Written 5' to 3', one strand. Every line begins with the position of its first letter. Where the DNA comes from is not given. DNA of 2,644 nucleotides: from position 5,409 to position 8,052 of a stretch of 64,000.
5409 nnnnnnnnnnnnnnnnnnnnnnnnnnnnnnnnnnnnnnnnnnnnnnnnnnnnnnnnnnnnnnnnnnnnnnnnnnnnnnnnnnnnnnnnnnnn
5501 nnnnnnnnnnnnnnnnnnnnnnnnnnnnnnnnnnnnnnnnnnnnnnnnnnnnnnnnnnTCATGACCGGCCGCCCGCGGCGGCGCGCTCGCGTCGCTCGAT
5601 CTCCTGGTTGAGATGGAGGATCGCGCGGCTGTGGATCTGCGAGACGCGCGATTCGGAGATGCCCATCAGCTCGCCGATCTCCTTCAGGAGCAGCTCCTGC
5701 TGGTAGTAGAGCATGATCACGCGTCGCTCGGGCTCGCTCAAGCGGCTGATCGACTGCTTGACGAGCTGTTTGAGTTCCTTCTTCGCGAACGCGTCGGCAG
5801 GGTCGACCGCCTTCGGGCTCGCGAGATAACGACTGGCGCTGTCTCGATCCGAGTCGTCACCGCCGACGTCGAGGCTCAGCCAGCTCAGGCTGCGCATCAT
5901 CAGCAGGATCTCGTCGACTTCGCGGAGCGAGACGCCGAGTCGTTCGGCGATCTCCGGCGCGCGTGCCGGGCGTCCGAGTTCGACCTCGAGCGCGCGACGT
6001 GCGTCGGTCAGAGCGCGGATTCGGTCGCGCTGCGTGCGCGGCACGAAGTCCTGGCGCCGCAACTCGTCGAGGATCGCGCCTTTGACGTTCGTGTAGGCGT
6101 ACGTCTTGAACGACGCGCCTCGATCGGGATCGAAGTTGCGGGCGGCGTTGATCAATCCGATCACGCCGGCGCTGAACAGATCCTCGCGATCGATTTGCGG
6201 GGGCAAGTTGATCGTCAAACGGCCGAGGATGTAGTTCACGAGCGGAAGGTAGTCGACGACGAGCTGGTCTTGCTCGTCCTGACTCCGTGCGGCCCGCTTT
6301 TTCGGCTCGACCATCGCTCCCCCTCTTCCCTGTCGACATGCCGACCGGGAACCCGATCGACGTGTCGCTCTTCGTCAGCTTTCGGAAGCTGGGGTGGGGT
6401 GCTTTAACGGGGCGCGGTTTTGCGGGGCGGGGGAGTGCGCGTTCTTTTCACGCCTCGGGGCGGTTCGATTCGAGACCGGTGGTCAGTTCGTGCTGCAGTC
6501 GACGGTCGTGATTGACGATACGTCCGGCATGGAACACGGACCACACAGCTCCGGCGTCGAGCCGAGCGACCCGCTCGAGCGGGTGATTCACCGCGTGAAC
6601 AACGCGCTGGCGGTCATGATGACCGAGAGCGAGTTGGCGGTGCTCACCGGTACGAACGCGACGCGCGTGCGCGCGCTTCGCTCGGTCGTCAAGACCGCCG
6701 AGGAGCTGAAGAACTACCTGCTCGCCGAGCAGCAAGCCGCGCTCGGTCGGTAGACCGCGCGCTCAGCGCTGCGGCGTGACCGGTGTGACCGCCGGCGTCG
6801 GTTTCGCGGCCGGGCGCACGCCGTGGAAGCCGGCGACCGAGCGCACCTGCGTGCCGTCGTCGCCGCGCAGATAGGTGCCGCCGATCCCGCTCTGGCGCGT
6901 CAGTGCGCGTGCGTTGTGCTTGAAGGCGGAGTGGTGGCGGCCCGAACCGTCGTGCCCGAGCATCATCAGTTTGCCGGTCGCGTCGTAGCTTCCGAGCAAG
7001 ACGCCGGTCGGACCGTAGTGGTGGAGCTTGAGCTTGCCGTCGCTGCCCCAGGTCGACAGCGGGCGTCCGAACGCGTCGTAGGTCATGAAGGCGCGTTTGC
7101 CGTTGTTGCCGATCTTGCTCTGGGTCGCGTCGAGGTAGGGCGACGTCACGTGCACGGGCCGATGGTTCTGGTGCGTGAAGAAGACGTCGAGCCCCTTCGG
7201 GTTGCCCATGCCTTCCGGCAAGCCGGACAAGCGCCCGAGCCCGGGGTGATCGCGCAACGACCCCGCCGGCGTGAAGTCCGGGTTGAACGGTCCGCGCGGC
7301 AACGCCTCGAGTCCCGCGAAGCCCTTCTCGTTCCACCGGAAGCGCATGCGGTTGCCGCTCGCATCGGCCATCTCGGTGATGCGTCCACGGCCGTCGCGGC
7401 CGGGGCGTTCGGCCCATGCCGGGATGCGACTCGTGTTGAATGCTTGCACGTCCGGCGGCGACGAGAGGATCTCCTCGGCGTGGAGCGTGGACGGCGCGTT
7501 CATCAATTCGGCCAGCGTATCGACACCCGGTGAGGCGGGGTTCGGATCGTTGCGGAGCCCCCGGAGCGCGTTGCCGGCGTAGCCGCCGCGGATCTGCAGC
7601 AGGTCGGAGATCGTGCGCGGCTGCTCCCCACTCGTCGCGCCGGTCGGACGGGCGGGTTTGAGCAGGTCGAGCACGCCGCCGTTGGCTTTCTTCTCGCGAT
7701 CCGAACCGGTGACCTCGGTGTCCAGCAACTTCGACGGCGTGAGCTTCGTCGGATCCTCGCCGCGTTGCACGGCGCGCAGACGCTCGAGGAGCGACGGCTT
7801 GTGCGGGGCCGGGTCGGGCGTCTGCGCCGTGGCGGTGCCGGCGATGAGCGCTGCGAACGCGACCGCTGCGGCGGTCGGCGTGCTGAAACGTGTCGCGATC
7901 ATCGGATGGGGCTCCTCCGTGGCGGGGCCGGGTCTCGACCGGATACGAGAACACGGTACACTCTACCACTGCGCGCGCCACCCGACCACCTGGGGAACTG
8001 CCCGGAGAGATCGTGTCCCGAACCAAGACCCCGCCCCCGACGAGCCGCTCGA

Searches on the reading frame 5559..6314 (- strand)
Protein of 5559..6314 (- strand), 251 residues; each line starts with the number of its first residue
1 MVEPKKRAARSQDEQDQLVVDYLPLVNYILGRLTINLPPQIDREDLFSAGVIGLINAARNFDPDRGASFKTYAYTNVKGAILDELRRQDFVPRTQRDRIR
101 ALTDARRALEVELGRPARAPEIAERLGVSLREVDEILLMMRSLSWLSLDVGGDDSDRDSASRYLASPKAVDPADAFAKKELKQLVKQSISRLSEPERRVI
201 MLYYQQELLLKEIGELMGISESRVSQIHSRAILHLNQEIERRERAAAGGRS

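Call 4: search_protein_families(library=pfam, proteins=[window:5559-6314:-], max_evalue=0.01)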
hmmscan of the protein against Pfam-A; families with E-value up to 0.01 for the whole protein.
window:5559-6314:- (251 aa): 10 families
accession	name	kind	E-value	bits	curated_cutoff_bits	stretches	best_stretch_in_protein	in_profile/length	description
PF04542.20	Sigma70_r2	-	1.3e-16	60.6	24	1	18-89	1-69/71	Sigma-70 region 2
PF04545.22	Sigma70_r4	-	5.7e-16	58.2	24.1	1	189-235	2-48/50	Sigma-70, region 4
PF04539.22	Sigma70_r3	-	2.9e-13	50.2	25.3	1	98-156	2-61/78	Sigma-70 region 3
PF08281.18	Sigma70_r4_2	-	7.8e-11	41.9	25.7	1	184-235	3-54/54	Sigma-70, region 4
PF13384.12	HTH_23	-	1.3e-06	28.5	24.6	1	192-230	2-40/50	Homeodomain-like domain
PF13518.12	HTH_28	-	0.0028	18.1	25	0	197-227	2-32/52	Helix-turn-helix domain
PF04967.18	HTH_10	-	0.0034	17.6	23.1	0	210-231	26-47/53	HTH DNA binding domain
PF04297.20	UPF0122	-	0.007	17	22.7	0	181-234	7-60/101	Putative helix-turn-helix protein, YlxM / p13 like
PF13936.12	HTH_38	-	0.0081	16.3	27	0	189-222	2-35/44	Helix-turn-helix domain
PF07638.17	Sigma70_ECF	-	0.0085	16.4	21.1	0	178-226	123-170/185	ECF sigma factor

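Call 18: search_protein_families(library=ncbifam, proteins=[window:5559-6314:-], max_evalue=0.001)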
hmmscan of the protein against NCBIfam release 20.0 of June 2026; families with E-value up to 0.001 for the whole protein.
window:5559-6314:- (251 aa): 78 families (the best 25 are shown)
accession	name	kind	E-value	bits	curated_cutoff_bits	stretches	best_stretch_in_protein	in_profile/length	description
TIGR02479.1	FliA_WhiG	subfamily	1.4e-69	234.3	189.6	1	18-239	1-223/224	FliA/WhiG family RNA polymerase sigma factor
NF004935.0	PRK06288.1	equivalog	1.2e-65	221.8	343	1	7-240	27-263/270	RNA polymerase sigma factor WhiG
NF005413.0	PRK06986.1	subfamily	9.9e-64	215.5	201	1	9-241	9-238/241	RNA polymerase sigma factor FliA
NF005809.0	PRK07670.1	equivalog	2.7e-58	197.5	326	1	8-242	18-253/255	FliA/WhiG family RNA polymerase sigma factor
NF004572.0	PRK05911.1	equivalog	1.5e-47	162.2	378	1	13-237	23-251/257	RNA polymerase sigma factor sigma-28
TIGR02937.1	sigma70-ECF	superfamily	5.5e-36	123.7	42.9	1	14-238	2-164/165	sigma-70 family RNA polymerase sigma factor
TIGR02980.1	SigBFG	subfamily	2.2e-33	115.9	234.35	1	13-239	3-226/227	SigB/SigF/SigG family RNA polymerase sigma factor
NF009091.0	PRK12427.1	equivalog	8.7e-32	110.7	339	1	13-230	15-222/233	FliA/WhiG family RNA polymerase sigma factor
TIGR02941.1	Sigma_B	equivalog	4.8e-25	88.5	315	1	10-239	26-253/255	RNA polymerase sigma factor SigB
TIGR02997.1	Sig70-cyanoRpoD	subfamily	1.2e-24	87.1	384.5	1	41-235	99-297/298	RNA polymerase sigma factor, RpoD/SigA family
NF005514.0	PRK07122.1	subfamily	1.8e-23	83.1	372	1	8-239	35-263/264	RNA polymerase sigma factor SigF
TIGR02394.1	rpoS_proteo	equivalog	1.7e-22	80.3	378.7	1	44-242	74-277/285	RNA polymerase sigma factor RpoS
NF005644.0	PRK07408.1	subfamily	4.6e-22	78.9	261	1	43-240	55-254/258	RNA polymerase sigma factor SigF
TIGR02393.1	RpoD_Cterm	equivalog_domain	2.1e-21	76.7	354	1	42-240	26-229/238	RNA polymerase sigma factor RpoD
TIGR02885.1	spore_sigF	equivalog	3.5e-20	72.8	321.45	1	11-238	9-230/231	RNA polymerase sporulation sigma factor SigF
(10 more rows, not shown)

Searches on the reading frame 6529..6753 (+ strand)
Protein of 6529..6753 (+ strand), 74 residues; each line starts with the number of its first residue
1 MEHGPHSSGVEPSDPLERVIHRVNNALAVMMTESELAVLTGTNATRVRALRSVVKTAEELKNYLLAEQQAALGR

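Call 43: search_protein_families(library=pfam, proteins=[window:6529-6753:+], max_evalue=10)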
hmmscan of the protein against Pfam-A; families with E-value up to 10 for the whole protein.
window:6529-6753:+ (74 aa): 2 families
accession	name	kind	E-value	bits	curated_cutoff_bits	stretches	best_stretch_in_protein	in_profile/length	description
PF22371.1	P7_N_core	-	0.011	16.1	27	1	24-71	8-54/108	Core protein P7, N-terminal core domain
PF16749.10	Arteri_nsp7a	-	0.035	14.7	27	1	25-72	3-48/130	Arterivirus nonstructural protein 7 alpha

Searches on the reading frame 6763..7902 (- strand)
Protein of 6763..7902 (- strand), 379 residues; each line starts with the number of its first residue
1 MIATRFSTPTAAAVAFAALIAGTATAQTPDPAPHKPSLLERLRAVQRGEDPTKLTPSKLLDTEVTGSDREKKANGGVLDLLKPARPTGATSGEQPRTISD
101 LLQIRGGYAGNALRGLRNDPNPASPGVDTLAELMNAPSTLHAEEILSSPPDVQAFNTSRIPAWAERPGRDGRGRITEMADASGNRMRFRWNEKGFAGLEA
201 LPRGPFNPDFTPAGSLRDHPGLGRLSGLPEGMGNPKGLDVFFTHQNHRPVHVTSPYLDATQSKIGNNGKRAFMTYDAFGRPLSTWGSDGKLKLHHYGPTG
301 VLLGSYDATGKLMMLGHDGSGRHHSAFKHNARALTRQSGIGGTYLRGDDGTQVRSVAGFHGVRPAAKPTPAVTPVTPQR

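Call 4: search_protein_families(library=pfam, proteins=[window:6763-7902:-], max_evalue=0.01)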
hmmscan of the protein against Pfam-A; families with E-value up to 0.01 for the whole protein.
window:6763-7902:- (379 aa): 1 family
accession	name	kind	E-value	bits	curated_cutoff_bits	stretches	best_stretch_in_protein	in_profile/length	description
PF05593.20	RHS_repeat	-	3.5e-05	24.5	22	0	170-194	2-26/38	RHS Repeat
